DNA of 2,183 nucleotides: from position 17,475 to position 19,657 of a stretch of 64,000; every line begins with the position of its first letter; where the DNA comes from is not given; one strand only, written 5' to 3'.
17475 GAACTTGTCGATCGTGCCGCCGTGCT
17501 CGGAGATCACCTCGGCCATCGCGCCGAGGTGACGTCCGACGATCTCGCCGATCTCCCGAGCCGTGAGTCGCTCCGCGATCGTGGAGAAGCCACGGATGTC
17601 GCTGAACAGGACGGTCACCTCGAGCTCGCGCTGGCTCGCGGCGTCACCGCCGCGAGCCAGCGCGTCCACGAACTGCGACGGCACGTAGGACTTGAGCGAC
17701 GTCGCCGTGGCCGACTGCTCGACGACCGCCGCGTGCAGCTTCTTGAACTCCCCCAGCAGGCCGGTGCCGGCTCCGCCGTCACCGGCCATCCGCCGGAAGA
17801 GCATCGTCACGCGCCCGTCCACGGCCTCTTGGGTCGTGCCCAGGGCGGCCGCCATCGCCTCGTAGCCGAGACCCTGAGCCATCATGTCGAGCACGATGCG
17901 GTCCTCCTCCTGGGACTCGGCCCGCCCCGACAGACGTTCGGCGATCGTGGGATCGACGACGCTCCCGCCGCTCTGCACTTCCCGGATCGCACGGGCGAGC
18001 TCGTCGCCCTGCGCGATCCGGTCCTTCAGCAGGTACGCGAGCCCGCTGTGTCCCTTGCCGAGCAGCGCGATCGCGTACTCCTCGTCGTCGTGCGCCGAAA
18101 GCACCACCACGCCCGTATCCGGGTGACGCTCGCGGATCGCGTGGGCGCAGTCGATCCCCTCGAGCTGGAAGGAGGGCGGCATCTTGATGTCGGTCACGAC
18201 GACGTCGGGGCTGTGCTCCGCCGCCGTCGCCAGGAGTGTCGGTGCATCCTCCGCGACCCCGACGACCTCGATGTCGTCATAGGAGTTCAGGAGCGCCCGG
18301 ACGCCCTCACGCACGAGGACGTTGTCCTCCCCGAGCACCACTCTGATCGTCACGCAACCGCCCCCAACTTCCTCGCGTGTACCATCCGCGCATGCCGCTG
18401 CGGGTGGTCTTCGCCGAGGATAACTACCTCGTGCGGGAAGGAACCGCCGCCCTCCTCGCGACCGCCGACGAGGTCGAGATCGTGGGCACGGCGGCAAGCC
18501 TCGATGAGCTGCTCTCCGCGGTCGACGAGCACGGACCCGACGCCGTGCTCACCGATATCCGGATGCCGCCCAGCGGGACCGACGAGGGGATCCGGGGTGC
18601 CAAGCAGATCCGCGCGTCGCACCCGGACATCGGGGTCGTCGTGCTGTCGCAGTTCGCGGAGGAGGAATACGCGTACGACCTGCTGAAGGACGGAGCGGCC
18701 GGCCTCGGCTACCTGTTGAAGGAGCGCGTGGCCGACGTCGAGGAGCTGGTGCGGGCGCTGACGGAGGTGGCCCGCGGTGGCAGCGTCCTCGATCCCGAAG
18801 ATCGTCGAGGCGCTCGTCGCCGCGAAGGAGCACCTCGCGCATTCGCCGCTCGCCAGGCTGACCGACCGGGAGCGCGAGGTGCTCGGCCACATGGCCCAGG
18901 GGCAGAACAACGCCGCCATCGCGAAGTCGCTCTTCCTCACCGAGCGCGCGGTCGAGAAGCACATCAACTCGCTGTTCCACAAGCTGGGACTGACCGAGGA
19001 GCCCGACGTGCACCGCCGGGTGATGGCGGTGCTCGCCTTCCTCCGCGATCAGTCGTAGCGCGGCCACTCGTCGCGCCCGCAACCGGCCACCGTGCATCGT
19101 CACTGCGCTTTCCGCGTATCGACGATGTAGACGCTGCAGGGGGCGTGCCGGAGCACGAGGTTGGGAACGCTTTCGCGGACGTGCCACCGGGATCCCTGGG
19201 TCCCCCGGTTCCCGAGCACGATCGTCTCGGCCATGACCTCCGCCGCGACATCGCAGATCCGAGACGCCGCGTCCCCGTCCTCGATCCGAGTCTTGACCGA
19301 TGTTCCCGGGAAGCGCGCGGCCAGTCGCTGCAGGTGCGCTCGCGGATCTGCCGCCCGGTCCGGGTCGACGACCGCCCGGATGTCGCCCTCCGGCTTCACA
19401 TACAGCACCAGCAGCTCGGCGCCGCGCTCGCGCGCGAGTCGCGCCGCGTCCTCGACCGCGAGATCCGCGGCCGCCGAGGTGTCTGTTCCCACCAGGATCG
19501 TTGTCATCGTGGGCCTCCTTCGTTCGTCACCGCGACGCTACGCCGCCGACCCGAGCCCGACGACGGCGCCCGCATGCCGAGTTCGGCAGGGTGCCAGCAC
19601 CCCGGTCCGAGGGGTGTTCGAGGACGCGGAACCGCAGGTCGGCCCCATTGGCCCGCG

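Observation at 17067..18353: Response regulator with a class III nucleotide cyclase as an extra output domain (REC - LuxR-like HTH - CHD)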

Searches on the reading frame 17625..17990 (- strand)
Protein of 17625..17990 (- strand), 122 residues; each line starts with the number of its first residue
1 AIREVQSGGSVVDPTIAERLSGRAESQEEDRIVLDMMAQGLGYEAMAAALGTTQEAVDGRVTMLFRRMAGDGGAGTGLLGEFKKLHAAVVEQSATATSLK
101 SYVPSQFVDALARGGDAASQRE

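Call 24: search_solved_structures(query=A2, max_evalue=1, show_alignments=3)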
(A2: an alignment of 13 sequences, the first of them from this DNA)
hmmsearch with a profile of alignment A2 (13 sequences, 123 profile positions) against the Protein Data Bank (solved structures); distinct sequences matched with E-value up to 1: 41.
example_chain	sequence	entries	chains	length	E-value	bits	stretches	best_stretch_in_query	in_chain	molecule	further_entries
3c3w_A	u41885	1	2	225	1.8e-06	31.4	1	1-85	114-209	TWO COMPONENT TRANSCRIPTIONAL REGULATORY PROTEIN DEVR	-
4ldz_A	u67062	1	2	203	1.5e-05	28.5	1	1-69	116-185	Transcriptional regulatory protein DesR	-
1je8_A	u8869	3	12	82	1.6e-05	28.3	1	24-72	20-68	Nitrate/Nitrite Response Regulator Protein NARL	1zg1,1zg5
8u3b_G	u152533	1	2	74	1.9e-05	28.1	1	25-72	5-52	Nitrate/nitrite response regulator protein NarL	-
1a04_A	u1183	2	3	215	2.3e-05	27.9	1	13-71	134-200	NITRATE/NITRITE RESPONSE REGULATOR PROTEIN NARL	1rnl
4gvp_A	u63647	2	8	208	2.4e-05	27.8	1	1-71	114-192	Response regulator protein vraR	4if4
7ve6_A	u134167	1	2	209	2.4e-05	27.8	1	1-71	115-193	Response regulator protein VraR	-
5hev_A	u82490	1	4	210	2.9e-05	27.5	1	1-73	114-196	Response regulator protein VraR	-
1zlj_A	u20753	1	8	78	8.6e-05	26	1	26-85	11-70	Dormancy Survival Regulator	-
1zlk_A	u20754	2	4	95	0.00012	25.5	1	25-85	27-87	Dormancy Survival Regulator | TWO COMPONENT TRANSCRIPTIONAL REGULATORY PROTEIN DEVR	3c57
4wt0_B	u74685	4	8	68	0.00035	24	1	23-74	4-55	Response regulator receiver domain protein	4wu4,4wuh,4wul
4wsz_A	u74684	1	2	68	0.00043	23.7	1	23-73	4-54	Response regulator receiver domain protein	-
7ve4_A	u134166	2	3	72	0.0044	20.5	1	26-72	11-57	DNA-binding response regulator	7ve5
2rnj_A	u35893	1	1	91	0.0069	19.8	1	25-72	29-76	Response regulator protein vraR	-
3clo_A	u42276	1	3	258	0.0073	19.8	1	24-86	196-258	Transcriptional regulator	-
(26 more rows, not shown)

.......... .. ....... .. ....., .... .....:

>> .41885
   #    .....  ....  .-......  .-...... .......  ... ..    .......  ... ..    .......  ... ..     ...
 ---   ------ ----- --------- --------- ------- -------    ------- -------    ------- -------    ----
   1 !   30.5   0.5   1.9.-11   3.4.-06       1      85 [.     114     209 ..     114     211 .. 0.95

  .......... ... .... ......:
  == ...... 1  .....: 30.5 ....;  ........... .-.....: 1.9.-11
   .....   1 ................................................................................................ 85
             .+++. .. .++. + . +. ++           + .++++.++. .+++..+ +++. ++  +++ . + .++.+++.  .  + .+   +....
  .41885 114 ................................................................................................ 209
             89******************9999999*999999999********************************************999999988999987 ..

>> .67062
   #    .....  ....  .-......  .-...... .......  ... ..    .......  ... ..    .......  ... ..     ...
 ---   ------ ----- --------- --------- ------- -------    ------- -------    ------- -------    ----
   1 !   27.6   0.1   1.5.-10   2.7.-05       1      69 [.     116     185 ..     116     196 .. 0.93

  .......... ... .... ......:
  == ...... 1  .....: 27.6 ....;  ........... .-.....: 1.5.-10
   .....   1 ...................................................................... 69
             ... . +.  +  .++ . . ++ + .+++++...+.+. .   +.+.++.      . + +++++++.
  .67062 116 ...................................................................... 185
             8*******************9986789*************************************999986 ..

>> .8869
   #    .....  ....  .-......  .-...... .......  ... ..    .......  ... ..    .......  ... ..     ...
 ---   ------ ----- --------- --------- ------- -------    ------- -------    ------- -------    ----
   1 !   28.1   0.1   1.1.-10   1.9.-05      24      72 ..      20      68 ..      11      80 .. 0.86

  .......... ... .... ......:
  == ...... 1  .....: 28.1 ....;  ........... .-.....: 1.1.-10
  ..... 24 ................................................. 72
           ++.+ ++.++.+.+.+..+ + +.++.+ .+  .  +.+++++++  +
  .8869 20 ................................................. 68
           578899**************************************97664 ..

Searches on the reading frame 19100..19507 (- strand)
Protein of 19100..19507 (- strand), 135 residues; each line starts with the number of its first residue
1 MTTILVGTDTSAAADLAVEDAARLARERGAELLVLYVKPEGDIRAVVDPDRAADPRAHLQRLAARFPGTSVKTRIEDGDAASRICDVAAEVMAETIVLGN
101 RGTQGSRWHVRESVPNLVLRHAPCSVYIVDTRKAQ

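Call 44: search_protein_families(library=pfam, proteins=[window:19100-19507:-], max_evalue=0.01)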
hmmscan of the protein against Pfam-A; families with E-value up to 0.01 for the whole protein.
window:19100-19507:- (135 aa): 1 family
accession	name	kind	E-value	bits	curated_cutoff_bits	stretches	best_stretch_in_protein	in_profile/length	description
PF00582.32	Usp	-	7.3e-26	91.8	24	1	2-129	3-140/141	Universal stress protein family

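Call 73: search_solved_structures(query=window:19100-19507:-, max_evalue=0.00001, show_alignments=2)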
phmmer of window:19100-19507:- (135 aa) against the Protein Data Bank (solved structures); distinct sequences matched with E-value up to 0.00001: 2.
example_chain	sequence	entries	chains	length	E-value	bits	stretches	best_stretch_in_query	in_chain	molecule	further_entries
3s3t_A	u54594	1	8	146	1.2e-06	32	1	2-129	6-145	Nucleotide-binding protein, universal stress protein UspA family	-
3loq_A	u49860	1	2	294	6.4e-06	29.7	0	4-129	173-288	universal stress protein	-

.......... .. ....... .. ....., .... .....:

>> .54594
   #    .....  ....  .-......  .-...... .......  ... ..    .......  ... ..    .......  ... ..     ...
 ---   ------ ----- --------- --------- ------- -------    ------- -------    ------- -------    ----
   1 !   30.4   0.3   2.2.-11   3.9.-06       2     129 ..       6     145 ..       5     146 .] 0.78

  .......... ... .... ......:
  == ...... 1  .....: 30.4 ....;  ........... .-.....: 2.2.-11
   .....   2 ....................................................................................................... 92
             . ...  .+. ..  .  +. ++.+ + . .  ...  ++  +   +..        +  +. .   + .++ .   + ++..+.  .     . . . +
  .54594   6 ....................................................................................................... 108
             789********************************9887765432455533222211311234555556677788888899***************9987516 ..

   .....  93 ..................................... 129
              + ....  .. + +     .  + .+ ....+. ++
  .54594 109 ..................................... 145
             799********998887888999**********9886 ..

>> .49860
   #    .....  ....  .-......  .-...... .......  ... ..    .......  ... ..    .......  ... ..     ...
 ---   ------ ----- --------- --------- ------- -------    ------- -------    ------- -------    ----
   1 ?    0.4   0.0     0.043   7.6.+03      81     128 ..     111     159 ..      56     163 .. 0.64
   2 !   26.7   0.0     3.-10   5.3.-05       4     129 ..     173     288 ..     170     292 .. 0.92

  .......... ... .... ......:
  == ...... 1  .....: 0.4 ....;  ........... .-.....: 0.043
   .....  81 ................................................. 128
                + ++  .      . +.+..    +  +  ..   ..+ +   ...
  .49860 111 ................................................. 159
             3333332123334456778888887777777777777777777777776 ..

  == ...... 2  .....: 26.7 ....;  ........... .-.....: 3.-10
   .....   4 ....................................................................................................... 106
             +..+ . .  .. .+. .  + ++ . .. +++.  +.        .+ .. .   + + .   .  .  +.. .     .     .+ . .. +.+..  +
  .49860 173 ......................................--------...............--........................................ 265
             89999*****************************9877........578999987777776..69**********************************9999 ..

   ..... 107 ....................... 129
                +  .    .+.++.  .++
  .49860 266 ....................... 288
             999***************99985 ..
